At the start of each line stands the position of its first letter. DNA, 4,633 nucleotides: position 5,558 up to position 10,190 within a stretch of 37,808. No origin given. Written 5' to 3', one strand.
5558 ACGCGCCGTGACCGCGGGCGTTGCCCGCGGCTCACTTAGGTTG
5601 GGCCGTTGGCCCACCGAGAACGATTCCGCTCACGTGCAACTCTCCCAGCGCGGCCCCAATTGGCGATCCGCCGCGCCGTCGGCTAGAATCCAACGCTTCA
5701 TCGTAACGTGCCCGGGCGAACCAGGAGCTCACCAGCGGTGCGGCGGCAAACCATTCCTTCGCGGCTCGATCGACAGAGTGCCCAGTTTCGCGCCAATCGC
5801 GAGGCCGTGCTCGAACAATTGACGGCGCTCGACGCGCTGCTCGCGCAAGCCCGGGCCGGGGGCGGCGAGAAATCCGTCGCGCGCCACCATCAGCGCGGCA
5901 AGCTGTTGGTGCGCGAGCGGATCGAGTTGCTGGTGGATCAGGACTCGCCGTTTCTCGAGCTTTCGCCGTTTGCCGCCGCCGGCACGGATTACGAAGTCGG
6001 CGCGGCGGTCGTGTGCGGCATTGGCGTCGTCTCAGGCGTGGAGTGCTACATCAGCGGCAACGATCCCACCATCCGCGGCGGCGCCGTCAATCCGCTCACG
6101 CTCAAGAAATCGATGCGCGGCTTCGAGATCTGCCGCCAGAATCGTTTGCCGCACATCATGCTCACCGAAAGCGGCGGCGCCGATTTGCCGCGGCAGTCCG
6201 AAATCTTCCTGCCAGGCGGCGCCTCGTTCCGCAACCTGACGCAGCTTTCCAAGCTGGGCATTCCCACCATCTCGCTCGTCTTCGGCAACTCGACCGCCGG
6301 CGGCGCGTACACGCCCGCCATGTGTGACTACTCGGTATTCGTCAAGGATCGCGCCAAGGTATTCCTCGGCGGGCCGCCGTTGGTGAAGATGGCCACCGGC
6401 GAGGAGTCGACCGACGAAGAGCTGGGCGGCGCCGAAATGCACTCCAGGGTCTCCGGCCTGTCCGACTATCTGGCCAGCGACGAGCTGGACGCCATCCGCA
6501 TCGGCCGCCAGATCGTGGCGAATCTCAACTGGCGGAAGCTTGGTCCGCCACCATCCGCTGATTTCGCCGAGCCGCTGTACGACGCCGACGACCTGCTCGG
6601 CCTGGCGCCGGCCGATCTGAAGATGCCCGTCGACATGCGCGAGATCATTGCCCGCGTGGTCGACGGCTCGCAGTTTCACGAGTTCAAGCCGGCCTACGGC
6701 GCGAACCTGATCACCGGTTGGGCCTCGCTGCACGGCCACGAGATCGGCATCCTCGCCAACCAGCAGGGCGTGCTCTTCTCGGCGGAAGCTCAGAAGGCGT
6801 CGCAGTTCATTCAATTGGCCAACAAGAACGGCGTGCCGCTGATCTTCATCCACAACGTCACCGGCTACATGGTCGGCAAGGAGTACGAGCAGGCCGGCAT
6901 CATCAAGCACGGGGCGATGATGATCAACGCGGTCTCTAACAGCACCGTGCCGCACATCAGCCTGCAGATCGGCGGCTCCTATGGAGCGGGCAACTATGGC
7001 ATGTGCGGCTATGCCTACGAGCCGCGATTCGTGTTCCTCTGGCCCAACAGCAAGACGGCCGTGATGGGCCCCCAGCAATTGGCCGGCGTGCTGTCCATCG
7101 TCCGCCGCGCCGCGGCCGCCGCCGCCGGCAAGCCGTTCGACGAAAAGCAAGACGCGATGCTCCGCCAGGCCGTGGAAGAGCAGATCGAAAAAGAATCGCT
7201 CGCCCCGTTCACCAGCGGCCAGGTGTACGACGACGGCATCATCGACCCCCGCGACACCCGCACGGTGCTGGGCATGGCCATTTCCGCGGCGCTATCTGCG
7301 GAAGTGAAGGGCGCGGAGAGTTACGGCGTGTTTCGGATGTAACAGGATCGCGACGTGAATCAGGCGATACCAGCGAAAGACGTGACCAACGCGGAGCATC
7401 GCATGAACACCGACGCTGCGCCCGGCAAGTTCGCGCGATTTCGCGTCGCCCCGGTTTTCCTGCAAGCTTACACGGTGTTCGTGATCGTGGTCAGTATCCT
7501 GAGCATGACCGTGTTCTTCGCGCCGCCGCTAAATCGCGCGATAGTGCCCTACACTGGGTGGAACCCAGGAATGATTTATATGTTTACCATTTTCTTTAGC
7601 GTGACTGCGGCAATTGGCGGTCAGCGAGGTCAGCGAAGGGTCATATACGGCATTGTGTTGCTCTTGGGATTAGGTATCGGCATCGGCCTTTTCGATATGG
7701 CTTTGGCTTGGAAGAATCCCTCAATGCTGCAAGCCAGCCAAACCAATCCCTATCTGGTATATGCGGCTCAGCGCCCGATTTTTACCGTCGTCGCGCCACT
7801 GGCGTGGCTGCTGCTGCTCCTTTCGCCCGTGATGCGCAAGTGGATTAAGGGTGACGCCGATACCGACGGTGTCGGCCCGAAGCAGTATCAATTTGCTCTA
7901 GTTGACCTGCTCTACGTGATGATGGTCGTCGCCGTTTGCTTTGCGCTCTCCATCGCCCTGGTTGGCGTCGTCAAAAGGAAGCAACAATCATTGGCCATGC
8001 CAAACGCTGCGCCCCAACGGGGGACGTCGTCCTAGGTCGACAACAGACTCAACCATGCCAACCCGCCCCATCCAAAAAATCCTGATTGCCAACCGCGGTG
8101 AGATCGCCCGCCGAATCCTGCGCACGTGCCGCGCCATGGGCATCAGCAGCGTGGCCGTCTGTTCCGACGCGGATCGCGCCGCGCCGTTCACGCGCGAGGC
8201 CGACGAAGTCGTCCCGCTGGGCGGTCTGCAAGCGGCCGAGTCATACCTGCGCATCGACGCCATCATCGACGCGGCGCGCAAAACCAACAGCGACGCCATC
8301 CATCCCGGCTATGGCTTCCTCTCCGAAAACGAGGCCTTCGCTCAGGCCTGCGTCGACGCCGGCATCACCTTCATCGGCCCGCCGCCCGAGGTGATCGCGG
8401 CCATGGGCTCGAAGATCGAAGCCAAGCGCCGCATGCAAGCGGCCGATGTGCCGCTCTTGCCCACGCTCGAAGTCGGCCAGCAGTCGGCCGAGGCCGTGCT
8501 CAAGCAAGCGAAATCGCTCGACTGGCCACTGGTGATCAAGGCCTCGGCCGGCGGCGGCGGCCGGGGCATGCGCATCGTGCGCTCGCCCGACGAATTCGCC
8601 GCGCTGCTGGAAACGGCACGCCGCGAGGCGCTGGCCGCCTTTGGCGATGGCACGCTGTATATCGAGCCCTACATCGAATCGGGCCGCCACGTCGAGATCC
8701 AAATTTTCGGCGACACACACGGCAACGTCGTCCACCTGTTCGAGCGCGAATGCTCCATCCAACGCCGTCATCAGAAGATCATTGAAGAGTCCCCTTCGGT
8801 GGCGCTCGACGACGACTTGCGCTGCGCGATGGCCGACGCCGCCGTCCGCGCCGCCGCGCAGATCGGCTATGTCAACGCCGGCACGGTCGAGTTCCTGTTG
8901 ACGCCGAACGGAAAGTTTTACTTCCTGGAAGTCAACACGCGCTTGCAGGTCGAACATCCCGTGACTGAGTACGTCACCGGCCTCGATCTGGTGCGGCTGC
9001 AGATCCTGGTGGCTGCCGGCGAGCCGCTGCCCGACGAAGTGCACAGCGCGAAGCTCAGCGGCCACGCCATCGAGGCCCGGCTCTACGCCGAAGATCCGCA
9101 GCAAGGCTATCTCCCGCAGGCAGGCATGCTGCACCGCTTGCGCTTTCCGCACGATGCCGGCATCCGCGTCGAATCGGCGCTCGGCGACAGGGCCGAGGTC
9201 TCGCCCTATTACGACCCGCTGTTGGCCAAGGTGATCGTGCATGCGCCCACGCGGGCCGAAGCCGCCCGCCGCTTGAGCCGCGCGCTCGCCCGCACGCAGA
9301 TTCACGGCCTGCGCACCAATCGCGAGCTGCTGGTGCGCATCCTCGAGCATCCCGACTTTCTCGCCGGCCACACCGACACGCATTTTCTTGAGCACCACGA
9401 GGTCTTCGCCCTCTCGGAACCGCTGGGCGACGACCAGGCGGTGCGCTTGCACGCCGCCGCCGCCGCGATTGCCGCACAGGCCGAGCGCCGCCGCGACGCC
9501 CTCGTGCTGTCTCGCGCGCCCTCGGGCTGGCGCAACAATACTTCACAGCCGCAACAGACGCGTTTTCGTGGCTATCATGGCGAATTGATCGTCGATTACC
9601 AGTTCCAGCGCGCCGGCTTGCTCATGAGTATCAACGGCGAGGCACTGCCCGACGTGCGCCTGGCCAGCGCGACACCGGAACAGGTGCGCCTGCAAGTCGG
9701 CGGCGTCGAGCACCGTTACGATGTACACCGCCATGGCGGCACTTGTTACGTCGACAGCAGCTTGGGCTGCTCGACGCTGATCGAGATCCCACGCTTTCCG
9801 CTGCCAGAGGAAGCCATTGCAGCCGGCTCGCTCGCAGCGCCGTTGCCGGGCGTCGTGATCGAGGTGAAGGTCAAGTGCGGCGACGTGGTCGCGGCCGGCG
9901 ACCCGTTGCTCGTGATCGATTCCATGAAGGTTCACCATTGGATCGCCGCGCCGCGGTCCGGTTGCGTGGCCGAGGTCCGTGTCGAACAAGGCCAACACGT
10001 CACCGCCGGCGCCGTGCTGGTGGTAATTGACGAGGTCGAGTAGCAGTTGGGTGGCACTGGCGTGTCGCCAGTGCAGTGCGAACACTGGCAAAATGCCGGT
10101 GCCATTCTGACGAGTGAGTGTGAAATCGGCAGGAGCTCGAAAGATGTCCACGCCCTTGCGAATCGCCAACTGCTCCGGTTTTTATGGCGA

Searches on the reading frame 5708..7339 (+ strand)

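Call 75: search_protein_families(library=pfam, proteins=[window:5708-7339:+], max_evalue=0.001)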
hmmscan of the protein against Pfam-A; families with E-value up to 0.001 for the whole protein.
window:5708-7339:+ (544 aa): 2 families
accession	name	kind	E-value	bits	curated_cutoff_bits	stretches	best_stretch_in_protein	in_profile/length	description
PF01039.27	Carboxyl_trans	-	2.2e-135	452.5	22.3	1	60-533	2-483/493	Carboxyl transferase domain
PF03255.19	ACCA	-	1.9e-13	50.7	23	2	56-208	58-209/310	Acetyl co-enzyme A carboxylase carboxyltransferase-like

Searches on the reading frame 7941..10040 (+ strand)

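Call 10: search_protein_families(library=pfam, proteins=[window:7941-10040:+], max_evalue=0.001)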
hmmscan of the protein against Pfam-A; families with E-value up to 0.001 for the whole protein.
window:7941-10040:+ (700 aa): 11 families
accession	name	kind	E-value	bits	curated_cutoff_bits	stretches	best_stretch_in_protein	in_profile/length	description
PF02786.22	CPSase_L_D2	-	2.9e-70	236.5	19.8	1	158-364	2-209/211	Carbamoyl-phosphate synthase L chain, ATP binding domain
PF00289.28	Biotin_carb_N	-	2.8e-45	153.7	25.5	1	44-152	2-110/110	Biotin carboxylase, N-terminal domain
PF02785.25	Biotin_carb_C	-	1.3e-35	122.2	32.4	1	378-484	1-107/108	Biotin carboxylase C-terminal domain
PF00364.28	Biotin_lipoyl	-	8.6e-16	58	22.1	1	632-696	4-73/73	Biotin-requiring enzyme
PF21139.3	BT_MCC_alpha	-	8.6e-14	52.4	31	1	505-607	5-106/118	Methylcrotonyl-CoA carboxylase, alpha-subunit, BT domain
PF13533.13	Biotin_lipoyl_2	-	6.1e-13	48.7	29.8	2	631-660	3-32/32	Biotin-lipoyl like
PF07478.18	Dala_Dala_lig_C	-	7e-10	39.2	24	1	180-333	22-174/204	D-ala D-ala ligase C-terminus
PF13437.12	HlyD_3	-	4.6e-08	34.2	22.2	0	631-661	2-32/106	HlyD family secretion protein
PF02222.28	ATP-grasp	-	6.4e-08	32.9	27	1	181-334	17-162/179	ATP-grasp domain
PF16576.10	HlyD_D23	-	7.1e-06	25.9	30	0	668-698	111-141/214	Barrel-sandwich domain of CusB or HlyD membrane-fusion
PF02655.19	ATP-grasp_3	-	0.00012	22.6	23.2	1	158-336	4-158/160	ATP-grasp domain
